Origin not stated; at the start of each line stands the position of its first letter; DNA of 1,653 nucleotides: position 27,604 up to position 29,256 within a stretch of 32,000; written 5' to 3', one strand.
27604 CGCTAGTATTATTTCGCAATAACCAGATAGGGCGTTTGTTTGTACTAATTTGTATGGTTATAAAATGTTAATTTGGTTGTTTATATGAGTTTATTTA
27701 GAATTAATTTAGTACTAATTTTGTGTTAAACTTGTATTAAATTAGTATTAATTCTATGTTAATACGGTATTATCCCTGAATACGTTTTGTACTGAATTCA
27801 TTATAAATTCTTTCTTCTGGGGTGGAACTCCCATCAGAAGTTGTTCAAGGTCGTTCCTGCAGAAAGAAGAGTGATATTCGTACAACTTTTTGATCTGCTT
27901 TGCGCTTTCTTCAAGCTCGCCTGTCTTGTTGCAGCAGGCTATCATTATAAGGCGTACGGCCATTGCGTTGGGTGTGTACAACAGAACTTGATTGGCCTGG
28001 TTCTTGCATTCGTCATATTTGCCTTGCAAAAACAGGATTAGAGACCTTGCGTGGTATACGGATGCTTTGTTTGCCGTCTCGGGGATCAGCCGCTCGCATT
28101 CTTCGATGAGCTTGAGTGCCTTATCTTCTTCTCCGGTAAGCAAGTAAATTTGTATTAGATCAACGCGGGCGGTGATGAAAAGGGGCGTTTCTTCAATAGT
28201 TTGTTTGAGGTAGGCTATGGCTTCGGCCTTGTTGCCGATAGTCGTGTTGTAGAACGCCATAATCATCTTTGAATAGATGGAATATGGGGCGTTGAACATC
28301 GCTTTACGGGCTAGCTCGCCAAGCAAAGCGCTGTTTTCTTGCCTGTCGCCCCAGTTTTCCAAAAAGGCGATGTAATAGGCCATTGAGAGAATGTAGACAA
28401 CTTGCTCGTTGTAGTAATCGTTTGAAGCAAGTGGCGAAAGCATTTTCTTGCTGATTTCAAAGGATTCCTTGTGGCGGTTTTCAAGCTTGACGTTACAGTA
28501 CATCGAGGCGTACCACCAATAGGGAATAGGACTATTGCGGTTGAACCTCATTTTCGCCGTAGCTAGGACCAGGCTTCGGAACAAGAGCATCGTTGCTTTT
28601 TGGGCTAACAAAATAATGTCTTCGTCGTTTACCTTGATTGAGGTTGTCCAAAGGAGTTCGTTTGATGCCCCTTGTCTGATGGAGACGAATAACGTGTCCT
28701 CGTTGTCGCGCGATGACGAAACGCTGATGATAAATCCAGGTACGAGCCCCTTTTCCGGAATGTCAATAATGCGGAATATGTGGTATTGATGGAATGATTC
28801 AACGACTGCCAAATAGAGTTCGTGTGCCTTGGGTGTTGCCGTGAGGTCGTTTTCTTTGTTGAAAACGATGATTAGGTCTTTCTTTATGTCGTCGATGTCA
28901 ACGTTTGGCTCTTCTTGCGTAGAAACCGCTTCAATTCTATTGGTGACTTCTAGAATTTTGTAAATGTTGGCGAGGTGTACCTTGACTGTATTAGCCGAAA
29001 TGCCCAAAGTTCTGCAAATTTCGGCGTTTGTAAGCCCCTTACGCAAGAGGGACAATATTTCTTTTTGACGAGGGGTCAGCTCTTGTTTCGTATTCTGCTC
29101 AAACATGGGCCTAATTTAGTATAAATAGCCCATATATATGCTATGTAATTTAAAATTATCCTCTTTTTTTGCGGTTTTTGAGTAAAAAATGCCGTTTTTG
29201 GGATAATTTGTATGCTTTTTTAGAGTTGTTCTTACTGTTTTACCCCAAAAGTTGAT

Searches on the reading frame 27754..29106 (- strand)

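Call 19: search_protein_families(library=pfam, proteins=[window:27754-29106:-], max_evalue=0.001)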
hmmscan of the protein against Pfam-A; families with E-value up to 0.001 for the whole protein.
window:27754-29106:- (450 aa): 10 families
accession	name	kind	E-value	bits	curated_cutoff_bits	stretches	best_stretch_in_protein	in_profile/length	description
PF00196.25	GerE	-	5e-17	61.7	23.5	1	9-62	2-55/57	Bacterial regulatory proteins, luxR family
PF08281.18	Sigma70_r4_2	-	3.7e-09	36.5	25.7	1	8-48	9-50/54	Sigma-70, region 4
PF14559.12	TPR_19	-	3.4e-08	34.1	25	1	294-336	8-50/68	Tetratricopeptide repeat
PF07719.23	TPR_2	-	8.1e-07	29.1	27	0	348-380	1-33/34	Tetratricopeptide repeat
PF13412.12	HTH_24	-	0.0001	22.3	21.9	1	12-45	3-38/48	Winged helix-turn-helix DNA-binding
PF13424.12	TPR_12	-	0.00022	21.8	30.1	0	312-374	4-71/77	Tetratricopeptide repeat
PF12895.13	ANAPC3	-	0.00049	20.8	27.2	0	337-405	12-79/82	Anaphase-promoting complex, cyclosome, subunit 3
PF04545.22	Sigma70_r4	-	0.00063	19.6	24.1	0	8-45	3-41/50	Sigma-70, region 4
PF25060.1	ARM_TT21_2nd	-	0.00083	19.3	27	0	346-428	54-136/270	Tetratricopeptide repeat protein 21 second ARM domain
PF13428.12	TPR_14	-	0.00092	20.1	23.5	0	313-343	3-33/44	Tetratricopeptide repeat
